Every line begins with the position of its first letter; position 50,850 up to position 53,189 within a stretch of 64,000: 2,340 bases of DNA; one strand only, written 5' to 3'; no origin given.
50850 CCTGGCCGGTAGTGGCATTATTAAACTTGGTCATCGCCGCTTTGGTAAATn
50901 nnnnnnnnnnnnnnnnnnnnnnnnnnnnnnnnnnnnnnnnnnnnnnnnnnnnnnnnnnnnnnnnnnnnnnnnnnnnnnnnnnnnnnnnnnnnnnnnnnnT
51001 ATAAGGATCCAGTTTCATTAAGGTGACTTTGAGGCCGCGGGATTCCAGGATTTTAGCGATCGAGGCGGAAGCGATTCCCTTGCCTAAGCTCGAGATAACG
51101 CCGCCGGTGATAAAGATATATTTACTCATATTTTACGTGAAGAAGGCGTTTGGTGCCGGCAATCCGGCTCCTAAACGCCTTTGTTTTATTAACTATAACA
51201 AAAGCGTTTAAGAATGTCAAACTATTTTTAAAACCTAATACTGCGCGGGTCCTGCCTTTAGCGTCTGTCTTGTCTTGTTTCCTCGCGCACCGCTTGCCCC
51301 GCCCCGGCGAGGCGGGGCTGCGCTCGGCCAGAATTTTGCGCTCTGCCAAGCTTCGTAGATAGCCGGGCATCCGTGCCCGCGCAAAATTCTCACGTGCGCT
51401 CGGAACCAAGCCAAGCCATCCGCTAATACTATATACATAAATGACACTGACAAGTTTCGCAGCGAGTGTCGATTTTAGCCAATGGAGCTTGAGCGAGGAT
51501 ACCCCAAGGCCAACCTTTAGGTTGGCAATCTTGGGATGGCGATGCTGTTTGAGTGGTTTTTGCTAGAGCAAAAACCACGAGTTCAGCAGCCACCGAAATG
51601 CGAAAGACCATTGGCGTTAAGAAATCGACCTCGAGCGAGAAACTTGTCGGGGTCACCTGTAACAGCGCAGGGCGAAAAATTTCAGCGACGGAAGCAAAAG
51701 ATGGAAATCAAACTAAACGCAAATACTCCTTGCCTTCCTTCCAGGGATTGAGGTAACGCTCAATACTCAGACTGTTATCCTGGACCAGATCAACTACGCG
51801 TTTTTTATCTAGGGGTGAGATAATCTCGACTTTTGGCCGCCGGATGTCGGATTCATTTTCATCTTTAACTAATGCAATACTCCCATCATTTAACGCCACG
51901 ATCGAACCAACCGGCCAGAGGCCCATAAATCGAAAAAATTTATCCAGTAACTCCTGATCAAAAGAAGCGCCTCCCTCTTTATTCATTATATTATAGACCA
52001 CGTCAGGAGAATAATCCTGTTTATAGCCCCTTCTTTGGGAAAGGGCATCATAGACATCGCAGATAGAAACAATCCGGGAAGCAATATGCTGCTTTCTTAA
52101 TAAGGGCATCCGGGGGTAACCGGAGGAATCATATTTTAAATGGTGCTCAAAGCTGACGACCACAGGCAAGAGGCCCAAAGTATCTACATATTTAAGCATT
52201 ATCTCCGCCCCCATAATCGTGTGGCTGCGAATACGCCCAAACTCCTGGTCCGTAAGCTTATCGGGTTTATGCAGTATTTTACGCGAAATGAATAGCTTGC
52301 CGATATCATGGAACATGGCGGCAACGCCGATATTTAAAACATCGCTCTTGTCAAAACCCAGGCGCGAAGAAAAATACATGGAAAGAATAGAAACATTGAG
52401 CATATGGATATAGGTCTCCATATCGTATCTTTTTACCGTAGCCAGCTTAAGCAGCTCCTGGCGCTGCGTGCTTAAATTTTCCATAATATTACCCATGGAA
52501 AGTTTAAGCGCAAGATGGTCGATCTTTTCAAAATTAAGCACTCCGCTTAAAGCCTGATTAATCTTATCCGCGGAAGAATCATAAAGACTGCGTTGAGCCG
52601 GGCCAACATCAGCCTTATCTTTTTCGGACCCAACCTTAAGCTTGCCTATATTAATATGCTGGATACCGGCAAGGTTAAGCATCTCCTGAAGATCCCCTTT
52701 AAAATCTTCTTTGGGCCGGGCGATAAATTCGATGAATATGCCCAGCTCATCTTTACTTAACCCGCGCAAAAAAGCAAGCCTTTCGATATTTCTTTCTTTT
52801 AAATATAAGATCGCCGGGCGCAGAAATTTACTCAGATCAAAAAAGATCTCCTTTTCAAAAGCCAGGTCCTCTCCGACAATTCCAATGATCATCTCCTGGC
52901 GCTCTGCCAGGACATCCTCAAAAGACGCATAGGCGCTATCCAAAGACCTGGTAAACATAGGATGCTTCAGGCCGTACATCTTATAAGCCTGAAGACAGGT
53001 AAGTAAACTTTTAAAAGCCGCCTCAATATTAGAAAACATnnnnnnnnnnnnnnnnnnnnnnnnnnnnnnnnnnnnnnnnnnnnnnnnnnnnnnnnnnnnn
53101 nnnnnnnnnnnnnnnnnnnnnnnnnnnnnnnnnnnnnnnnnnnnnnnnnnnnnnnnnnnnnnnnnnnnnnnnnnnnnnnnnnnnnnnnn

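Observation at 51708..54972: HD-GYP phosphodiesterase translationally coupled to a large paralogous-N-domain / HEAT-repeat protein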

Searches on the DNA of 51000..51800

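Call 30: search_rna_families(source=window, start=51000, end=51800, threshold=evalue, max_evalue=1)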
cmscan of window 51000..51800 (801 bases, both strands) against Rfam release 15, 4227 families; matches with E-value up to 1: 0.
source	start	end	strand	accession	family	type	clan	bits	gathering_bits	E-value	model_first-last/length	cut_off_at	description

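Call 89: search_rna_families(source=window, start=51400, end=51700, threshold=evalue, max_evalue=10, show_alignments=2)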
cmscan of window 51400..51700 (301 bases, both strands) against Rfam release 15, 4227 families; matches with E-value up to 10: 1.
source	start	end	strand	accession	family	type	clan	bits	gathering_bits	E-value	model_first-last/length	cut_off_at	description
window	51529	51598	+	RF01061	mir-548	Gene; miRNA;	-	17.3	90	1.1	1-84/84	no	mir-548 microRNA precursor family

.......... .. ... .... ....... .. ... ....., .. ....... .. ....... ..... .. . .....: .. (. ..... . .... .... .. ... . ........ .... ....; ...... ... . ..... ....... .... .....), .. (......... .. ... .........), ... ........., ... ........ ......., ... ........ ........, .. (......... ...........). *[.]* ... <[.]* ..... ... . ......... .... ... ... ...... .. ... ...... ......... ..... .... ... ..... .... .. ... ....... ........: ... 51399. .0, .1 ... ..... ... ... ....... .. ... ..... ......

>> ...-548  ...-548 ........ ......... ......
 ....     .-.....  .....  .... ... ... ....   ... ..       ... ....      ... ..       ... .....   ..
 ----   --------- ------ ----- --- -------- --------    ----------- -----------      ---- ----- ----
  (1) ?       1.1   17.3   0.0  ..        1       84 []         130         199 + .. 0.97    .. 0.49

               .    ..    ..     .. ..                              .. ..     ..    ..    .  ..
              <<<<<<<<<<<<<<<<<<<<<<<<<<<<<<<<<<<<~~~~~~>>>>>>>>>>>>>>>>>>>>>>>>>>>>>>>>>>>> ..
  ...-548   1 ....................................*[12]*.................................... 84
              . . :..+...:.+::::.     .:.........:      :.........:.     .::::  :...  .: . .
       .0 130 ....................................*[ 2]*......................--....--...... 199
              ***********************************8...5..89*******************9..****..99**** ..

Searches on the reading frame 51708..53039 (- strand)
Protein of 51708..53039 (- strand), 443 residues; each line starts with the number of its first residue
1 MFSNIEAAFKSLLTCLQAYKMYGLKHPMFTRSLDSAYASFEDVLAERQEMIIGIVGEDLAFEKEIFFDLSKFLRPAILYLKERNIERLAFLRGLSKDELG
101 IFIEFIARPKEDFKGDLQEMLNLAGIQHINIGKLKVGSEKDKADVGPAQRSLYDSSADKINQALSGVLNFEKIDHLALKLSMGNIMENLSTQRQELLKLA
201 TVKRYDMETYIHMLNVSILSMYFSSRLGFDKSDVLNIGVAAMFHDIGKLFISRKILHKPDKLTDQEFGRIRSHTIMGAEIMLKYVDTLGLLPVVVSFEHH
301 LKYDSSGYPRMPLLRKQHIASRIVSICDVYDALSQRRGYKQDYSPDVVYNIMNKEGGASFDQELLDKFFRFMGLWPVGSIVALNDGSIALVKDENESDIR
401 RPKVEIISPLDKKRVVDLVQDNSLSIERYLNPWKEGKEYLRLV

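Call 4: search_protein_families(library=pfam, proteins=[window:51708-53039:-], max_evalue=1)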
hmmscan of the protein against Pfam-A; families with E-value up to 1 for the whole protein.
window:51708-53039:- (443 aa): 3 families
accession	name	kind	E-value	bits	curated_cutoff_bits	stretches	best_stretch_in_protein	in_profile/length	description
PF13487.12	HD_5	-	7.7e-18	65.2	27.2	1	210-364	20-170/170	HD domain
PF01966.28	HD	-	3.1e-13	50.4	22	1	209-332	1-115/116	HD domain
PF08668.18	HDOD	-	0.011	15.6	22.9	1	158-264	55-148/196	HDOD domain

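Call 8: search_protein_families(library=ncbifam, proteins=[window:51708-53039:-], max_evalue=0.1)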
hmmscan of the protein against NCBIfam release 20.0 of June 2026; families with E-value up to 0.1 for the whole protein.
window:51708-53039:- (443 aa): 2 families
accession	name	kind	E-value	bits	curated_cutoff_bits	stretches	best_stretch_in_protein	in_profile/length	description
NF053512.1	nitric_RR_NosR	exception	1.6e-16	60.4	400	1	194-372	179-354/422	response regulator c-di-GMP phosphodiesterase, NosR family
TIGR00277.1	HDIG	domain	1.3e-06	28.1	27.6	1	207-284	3-68/84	HDIG domain-containing metalloprotein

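Call 11: search_solved_structures(query=window:51708-53039:-, max_evalue=0.01, show_alignments=2)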
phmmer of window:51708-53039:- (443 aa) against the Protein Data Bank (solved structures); distinct sequences matched with E-value up to 0.01: 5.
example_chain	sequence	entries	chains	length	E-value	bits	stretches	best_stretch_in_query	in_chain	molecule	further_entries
4mcw_A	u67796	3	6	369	3.6e-25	92.5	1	185-370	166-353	Metal dependent phosphohydrolase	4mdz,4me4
5z7c_A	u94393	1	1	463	4.6e-15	59.2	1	212-365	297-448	3'3'-cGAMP-specific phosphodiesterase 3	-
9rbz_A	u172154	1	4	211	1.5e-13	54.2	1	215-373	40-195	HD domain/sensory box protein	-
9rc0_A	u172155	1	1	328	3.5e-13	53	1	215-373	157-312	HD domain/sensory box protein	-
4r8z_A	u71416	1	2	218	1.3e-11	47.8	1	208-369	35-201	Cyclic di-GMP phosphodiesterase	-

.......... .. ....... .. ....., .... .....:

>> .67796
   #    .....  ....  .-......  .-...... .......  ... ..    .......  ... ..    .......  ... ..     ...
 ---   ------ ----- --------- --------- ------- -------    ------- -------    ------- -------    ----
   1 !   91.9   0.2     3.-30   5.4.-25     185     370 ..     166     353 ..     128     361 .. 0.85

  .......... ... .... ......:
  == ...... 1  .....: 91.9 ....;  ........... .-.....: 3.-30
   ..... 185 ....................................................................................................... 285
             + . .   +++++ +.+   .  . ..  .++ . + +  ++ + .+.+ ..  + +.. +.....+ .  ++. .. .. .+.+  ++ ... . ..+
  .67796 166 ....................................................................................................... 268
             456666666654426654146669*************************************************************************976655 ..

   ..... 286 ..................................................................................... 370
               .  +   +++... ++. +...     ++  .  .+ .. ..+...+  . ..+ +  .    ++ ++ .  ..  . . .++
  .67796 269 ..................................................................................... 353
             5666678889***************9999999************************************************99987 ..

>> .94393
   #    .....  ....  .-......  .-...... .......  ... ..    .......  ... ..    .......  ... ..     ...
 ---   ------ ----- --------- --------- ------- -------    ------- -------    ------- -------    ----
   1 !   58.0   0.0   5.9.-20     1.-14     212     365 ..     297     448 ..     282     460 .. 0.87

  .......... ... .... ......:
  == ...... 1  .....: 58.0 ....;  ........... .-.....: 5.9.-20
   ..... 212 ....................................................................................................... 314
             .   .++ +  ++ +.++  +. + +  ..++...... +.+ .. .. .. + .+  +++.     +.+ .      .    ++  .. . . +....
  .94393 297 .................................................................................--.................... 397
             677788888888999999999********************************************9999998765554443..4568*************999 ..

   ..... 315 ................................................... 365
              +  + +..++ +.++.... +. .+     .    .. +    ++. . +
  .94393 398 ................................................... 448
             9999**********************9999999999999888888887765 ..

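Call 59: search_protein_families(library=padloc, proteins=[window:51708-53039:-], max_evalue=0.01)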
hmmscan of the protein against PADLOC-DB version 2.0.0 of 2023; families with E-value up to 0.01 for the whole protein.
window:51708-53039:- (443 aa): 0 families

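Call 62: list_cluster_members(proteins=[window:51711-53039:-, window:53032-54948:-, window:54976-56613:-])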
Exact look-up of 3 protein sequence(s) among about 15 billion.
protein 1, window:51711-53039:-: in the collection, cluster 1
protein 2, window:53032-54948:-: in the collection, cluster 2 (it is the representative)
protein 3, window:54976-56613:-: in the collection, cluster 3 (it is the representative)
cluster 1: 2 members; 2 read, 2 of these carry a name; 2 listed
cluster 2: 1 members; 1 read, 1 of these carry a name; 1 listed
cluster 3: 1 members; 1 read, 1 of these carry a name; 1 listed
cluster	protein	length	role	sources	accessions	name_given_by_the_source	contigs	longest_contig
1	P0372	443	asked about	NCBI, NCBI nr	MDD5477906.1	MAG: HD domain-containing protein [Candidatus Omnitrophica bacterium] | HD domain-containing protein [Candidatus Omnitrophota bacterium]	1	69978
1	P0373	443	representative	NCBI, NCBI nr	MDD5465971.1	MAG: HD domain-containing protein [Candidatus Omnitrophica bacterium] | HD domain-containing protein [Candidatus Omnitrophota bacterium]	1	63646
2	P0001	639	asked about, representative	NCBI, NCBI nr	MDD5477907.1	MAG: HEAT repeat domain-containing protein [Candidatus Omnitrophica bacterium] | HEAT repeat domain-containing protein [Candidatus Omnitrophota bacterium]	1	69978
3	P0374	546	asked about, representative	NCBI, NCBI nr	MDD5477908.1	MAG: glutamate synthase-related protein [Candidatus Omnitrophica bacterium] | glutamate synthase-related protein [Candidatus Omnitrophota bacterium]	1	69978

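Call 72: search_dna_similar(query=window:51711-53039:-, collection=plasmids, mode=protein, max_rows=25, max_evalue=0.001)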
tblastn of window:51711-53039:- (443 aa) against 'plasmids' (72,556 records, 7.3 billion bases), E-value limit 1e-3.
Records with a match: 602; places in all: 785; records where one place covers at least 80% of the query: 0.
Best place of each record, by identity: <60% 602.
By first word of the organism name: Rhizobium 88; Burkholderia 50; Deinococcus 41; Agrobacterium 39; Pseudomonas 37; Clostridium 36; Azospirillum 27; Klebsiella 25; Aeromonas 20; Bacillus 19; and 99 more.
By predicted mobility (MOB-suite, as given by PLSDB): non-mobilizable 336; conjugative 170; mobilizable 96.
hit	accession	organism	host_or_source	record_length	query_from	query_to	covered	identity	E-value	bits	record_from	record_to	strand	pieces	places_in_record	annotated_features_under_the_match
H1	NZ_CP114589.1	Salinivibrio kushneri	-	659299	116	428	71%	31.5%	2e-36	150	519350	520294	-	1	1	HD-GYP domain-containing protein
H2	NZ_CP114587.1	Salinivibrio kushneri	-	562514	93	428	76%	28.5%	6e-33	139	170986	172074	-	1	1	HD-GYP domain-containing protein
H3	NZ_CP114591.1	Salinivibrio kushneri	-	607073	116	428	71%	30.6%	5e-35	145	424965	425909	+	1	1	HD-GYP domain-containing protein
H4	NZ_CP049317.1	Caballeronia sp. SBC2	whole organism,soil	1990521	92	406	71%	27.7%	8e-29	127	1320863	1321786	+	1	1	none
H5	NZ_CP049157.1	Caballeronia sp. SBC1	whole organism,soil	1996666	92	406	71%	27.7%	8e-29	127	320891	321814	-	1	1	none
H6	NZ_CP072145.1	Rhizobium sp. L51/94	Blueberry,cell culture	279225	90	369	63%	30.2%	6e-20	100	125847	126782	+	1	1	HD-GYP domain-containing protein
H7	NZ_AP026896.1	Aeromonas caviae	Microbe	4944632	150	418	61%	30.6%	3e-33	140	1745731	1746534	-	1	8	none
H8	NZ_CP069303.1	Shinella sp. PSBB067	monoisolate,Minnesota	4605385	100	365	60%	30.4%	3e-18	95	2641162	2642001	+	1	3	none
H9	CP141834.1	Pseudomonas sp. BA28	Paralichthys olivaceus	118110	185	423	54%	33.6%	6e-37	151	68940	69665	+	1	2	record has no annotation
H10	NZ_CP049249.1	Rhizobium rhizoryzae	cell culture,soil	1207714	85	369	64%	28.0%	3e-21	104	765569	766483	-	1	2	none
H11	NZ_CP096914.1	Pseudomonas aeruginosa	Homo sapiens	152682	161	406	56%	32.4%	4e-33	140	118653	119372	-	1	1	HD-GYP domain-containing protein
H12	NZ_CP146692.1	Pseudomonas juntendi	-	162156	161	406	56%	32.4%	4e-33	140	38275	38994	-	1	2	HD-GYP domain-containing protein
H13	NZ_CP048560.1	Agrobacterium fabrum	walnut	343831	142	386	55%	32.5%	3e-19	98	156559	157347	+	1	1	HD-GYP domain-containing protein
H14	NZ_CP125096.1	Agrobacterium fabrum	Raspberry,cell culture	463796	142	386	55%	32.5%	3e-19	98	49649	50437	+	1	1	HD-GYP domain-containing protein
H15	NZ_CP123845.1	Agrobacterium fabrum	Raspberry,cell culture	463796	142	386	55%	32.5%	3e-19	98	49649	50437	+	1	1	HD-GYP domain-containing protein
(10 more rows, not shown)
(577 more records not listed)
